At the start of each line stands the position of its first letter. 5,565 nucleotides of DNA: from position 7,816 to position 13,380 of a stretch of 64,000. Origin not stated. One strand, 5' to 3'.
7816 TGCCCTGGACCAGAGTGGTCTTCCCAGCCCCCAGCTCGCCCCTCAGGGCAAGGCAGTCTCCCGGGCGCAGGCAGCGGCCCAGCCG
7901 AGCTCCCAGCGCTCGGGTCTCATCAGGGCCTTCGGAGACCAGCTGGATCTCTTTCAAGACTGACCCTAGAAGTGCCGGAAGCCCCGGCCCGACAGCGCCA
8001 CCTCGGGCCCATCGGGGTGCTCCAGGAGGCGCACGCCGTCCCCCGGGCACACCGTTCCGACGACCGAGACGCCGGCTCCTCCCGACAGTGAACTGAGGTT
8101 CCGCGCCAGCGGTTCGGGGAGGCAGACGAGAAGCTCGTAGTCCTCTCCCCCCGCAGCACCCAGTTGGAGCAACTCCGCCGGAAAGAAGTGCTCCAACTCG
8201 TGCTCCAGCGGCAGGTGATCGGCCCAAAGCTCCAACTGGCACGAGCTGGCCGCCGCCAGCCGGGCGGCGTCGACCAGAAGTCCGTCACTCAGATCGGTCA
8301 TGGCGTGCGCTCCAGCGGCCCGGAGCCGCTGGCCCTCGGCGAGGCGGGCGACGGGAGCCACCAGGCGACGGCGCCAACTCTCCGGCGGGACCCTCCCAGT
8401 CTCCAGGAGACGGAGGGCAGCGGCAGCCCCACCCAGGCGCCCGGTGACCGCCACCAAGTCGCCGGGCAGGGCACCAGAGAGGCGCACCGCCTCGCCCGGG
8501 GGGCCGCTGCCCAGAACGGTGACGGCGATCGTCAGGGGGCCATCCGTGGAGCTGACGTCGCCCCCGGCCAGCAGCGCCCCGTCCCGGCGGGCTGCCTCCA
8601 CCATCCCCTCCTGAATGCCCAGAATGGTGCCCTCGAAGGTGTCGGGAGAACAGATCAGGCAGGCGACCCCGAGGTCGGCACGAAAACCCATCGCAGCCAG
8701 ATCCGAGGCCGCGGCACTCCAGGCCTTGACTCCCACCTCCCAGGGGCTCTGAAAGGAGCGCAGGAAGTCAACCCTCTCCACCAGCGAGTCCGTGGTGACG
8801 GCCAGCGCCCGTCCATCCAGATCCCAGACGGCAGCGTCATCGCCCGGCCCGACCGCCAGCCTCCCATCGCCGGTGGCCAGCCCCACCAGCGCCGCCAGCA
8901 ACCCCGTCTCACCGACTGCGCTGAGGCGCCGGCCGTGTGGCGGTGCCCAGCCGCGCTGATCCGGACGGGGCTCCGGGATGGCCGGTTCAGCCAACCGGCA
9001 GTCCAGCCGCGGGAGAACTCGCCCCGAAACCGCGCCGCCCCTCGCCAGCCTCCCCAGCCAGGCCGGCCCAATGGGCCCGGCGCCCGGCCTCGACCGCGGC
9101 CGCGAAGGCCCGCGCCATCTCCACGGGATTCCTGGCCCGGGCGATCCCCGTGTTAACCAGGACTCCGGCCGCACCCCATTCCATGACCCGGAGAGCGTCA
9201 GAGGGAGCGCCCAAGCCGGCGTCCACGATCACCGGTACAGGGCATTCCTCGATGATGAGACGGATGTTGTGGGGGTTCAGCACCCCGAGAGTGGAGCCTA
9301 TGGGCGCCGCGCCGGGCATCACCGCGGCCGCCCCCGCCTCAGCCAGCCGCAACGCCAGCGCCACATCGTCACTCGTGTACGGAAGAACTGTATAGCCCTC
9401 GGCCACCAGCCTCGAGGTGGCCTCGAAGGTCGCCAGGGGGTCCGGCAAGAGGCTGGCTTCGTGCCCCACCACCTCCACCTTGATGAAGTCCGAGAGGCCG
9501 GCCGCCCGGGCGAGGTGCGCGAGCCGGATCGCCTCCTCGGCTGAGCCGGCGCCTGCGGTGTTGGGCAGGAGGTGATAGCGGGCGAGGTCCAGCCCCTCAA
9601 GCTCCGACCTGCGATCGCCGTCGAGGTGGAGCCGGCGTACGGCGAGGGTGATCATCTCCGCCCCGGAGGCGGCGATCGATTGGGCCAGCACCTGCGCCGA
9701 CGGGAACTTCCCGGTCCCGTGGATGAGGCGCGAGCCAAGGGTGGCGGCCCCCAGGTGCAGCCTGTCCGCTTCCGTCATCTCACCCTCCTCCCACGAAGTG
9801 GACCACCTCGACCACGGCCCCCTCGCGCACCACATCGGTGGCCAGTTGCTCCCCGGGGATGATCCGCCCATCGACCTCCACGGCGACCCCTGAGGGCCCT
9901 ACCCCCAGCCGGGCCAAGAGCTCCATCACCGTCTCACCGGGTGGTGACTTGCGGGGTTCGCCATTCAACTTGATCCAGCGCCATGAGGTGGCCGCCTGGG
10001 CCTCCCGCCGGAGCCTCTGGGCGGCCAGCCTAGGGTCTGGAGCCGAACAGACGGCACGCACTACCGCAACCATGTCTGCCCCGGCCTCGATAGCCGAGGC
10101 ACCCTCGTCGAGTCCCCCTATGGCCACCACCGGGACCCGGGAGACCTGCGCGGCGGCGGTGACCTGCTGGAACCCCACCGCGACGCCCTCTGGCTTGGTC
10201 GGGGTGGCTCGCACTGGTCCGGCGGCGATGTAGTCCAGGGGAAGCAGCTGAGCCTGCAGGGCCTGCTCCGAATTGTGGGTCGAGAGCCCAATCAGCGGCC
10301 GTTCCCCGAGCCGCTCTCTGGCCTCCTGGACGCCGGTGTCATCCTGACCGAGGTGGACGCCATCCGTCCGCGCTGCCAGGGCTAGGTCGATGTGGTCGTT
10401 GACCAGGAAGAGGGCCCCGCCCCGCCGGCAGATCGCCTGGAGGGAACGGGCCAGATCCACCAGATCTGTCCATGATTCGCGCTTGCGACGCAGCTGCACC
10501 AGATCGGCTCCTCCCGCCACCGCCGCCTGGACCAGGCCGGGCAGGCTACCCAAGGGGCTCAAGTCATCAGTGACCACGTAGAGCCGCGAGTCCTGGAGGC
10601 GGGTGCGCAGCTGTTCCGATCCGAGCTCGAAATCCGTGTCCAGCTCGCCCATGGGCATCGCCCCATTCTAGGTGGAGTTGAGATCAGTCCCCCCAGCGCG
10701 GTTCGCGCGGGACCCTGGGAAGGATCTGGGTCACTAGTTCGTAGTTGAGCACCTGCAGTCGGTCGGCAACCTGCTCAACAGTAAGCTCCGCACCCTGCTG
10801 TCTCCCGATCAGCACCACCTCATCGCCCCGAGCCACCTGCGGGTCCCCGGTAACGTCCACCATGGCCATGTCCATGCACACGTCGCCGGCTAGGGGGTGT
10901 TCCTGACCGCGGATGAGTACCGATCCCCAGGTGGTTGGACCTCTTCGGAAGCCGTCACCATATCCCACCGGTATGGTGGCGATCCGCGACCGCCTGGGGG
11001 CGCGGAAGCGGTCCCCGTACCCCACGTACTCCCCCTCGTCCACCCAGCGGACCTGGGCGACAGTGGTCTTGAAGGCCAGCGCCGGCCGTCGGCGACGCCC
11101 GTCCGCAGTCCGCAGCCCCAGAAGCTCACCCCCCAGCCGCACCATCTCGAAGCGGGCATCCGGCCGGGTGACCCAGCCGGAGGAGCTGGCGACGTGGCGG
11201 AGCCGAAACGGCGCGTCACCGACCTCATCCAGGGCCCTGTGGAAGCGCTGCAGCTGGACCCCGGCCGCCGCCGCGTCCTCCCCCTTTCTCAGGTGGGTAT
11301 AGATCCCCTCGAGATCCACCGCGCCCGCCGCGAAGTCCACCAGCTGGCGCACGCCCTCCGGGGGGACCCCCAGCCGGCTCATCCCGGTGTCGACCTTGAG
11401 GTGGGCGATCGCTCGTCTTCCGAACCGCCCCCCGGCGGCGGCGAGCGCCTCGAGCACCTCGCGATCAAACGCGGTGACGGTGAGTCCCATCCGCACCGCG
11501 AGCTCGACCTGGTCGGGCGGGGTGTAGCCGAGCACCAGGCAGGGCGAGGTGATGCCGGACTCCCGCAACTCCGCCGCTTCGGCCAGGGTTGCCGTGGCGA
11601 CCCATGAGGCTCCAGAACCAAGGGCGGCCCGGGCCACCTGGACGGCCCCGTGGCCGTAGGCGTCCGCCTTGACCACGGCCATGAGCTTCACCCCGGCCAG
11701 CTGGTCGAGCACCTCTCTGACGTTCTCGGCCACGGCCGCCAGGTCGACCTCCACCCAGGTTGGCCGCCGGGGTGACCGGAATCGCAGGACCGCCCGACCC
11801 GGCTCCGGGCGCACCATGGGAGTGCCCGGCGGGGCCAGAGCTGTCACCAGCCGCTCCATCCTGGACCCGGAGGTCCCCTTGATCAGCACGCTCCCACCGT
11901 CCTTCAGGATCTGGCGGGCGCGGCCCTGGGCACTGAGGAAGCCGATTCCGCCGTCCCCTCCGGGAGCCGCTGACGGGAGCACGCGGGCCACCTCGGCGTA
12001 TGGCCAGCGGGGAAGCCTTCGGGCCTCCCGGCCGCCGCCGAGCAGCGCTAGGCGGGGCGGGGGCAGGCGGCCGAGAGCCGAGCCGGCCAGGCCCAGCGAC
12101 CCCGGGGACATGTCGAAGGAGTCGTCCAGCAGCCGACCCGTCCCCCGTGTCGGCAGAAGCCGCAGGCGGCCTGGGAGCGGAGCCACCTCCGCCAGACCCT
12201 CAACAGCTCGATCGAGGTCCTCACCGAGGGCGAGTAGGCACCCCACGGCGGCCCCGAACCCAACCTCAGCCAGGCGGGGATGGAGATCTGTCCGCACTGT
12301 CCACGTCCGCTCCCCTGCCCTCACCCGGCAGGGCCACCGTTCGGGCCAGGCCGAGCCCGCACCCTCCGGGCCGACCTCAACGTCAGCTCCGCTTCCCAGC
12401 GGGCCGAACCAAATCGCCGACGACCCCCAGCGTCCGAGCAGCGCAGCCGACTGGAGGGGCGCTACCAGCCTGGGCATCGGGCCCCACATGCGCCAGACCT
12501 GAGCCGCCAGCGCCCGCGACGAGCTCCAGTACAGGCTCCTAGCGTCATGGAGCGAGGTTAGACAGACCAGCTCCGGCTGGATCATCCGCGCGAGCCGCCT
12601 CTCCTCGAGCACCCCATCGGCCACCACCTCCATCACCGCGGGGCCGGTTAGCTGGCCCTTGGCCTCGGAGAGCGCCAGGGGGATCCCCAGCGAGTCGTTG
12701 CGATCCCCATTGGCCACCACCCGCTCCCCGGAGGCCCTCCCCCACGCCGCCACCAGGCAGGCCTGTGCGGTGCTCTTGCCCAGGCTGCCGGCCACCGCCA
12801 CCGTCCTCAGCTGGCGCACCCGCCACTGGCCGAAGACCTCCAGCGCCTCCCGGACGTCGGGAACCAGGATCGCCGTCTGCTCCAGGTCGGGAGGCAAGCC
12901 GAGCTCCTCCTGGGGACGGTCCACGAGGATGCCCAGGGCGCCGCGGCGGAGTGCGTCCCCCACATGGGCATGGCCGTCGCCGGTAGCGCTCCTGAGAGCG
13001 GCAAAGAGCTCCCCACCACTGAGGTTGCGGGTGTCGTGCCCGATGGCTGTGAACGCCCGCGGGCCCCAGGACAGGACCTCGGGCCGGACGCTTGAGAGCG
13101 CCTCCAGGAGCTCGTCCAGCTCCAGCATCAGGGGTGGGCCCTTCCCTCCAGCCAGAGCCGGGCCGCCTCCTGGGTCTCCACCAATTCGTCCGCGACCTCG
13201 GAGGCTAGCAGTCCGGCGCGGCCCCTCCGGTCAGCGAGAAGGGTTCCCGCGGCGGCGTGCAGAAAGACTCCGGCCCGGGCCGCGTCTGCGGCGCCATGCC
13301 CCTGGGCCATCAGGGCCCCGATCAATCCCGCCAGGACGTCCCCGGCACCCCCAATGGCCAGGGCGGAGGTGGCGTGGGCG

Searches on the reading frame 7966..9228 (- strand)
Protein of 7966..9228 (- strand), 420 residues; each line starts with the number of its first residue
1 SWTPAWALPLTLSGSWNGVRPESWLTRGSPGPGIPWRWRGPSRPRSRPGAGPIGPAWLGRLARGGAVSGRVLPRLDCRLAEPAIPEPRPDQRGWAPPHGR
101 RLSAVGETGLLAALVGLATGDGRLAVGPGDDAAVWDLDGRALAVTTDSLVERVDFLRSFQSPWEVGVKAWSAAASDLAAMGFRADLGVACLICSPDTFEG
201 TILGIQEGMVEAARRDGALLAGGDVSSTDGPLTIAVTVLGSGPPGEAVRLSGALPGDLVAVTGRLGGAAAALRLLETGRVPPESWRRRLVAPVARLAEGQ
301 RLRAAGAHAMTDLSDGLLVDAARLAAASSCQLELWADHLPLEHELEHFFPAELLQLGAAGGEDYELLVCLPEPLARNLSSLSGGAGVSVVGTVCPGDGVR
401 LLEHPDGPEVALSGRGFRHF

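Call 7: search_protein_families(library=pfam, proteins=[window:7966-9228:-])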
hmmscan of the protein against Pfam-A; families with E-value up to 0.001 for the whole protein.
window:7966-9228:- (420 aa): 2 families
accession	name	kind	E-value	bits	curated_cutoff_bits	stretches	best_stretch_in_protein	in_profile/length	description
PF00586.29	AIRS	-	5.8e-20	72.2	24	1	129-240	1-110/112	AIR synthase related protein, N-terminal domain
PF02769.27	AIRS_C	-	1.8e-10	41.6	23.1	1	255-400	2-152/156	AIR synthase related protein, C-terminal domain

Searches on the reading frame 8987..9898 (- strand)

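Call 7: search_protein_families(library=pfam, proteins=[window:8987-9898:-])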
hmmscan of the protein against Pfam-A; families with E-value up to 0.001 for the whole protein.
window:8987-9898:- (303 aa): 1 family
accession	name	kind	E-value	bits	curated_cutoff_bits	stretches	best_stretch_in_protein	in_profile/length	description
PF05690.20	ThiG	-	1.4e-90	303.5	23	1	49-282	2-237/247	Thiazole biosynthesis protein ThiG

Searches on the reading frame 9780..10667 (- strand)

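Call 7: search_protein_families(library=pfam, proteins=[window:9780-10667:-])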
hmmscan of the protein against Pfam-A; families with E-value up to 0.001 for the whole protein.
window:9780-10667:- (295 aa): 2 families
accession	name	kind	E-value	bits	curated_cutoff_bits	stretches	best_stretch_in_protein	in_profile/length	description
PF02581.23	TMP-TENI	-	1.7e-53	181.1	27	1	29-206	1-180/180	Thiamine monophosphate synthase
PF02597.26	ThiS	-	1.6e-11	45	22.5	1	232-295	1-76/76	ThiS family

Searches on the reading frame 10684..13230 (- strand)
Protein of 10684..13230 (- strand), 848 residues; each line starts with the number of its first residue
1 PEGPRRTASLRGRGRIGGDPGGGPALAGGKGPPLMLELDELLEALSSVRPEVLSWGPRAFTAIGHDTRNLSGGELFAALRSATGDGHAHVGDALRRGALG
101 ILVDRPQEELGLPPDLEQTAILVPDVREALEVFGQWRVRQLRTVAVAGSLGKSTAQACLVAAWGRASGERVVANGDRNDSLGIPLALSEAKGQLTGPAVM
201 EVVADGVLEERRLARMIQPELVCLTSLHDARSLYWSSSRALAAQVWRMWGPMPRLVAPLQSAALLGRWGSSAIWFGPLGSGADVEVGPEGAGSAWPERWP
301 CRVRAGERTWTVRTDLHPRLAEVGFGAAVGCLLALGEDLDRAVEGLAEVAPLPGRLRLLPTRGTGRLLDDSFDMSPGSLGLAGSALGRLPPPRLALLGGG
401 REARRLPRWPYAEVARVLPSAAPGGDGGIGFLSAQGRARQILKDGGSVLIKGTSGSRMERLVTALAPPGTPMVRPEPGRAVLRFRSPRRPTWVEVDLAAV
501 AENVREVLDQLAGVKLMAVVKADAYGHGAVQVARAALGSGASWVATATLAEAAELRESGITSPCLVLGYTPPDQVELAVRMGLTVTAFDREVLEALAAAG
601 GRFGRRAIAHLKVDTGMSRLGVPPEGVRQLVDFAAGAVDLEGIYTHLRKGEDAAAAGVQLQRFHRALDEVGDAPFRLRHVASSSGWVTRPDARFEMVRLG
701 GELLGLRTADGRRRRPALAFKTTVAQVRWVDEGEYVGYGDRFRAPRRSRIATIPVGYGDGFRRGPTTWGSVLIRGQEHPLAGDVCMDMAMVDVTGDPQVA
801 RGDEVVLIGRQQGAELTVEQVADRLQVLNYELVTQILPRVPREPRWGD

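Call 7: search_protein_families(library=pfam, proteins=[window:10684-13230:-])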
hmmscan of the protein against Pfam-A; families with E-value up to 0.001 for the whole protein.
window:10684-13230:- (848 aa): 4 families
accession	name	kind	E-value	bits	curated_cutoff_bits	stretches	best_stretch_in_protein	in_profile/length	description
PF01168.26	Ala_racemase_N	-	4.8e-57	193.6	24.1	1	495-707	1-219/220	Alanine racemase, N-terminal domain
PF00842.27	Ala_racemase_C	-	1.9e-41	141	25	1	718-842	2-125/127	Alanine racemase, C-terminal domain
PF08245.18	Mur_ligase_M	-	1.1e-05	25.9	24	1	146-229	1-90/200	Mur ligase middle domain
PF01225.30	Mur_ligase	-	0.00076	20.2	21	0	61-130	3-87/95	Mur ligase family, catalytic domain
